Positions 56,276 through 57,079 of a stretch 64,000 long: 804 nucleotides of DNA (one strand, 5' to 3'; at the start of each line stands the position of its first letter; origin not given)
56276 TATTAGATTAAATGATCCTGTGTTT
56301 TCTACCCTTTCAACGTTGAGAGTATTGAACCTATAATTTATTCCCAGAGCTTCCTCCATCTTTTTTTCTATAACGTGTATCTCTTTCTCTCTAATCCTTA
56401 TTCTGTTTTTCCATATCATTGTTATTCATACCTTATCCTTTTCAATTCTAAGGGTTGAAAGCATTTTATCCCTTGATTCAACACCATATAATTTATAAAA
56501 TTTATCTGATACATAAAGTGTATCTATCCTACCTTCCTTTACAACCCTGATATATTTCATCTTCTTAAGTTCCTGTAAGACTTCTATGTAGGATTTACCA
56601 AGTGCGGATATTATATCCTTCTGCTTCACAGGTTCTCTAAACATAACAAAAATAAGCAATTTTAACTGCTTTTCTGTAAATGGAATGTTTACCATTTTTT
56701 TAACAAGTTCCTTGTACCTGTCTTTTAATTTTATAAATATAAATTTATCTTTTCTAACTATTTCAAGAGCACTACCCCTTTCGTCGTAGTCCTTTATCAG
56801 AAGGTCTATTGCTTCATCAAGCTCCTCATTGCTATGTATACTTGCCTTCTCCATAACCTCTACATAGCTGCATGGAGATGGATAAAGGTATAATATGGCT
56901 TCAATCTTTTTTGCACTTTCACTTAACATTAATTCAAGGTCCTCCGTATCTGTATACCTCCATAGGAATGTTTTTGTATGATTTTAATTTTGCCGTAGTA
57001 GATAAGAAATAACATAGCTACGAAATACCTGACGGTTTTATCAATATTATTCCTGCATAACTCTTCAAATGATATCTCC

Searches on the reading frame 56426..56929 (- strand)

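Call 58: search_protein_families(library=pfam, proteins=[window:56426-56929:-], max_evalue=0.001)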
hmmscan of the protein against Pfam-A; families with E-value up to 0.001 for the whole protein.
window:56426-56929:- (167 aa): 1 family
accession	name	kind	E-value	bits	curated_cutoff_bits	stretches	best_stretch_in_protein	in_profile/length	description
PF04079.22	SMC_ScpB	-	5e-20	72.1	27.4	1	8-155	2-156/160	Segregation and condensation complex subunit ScpB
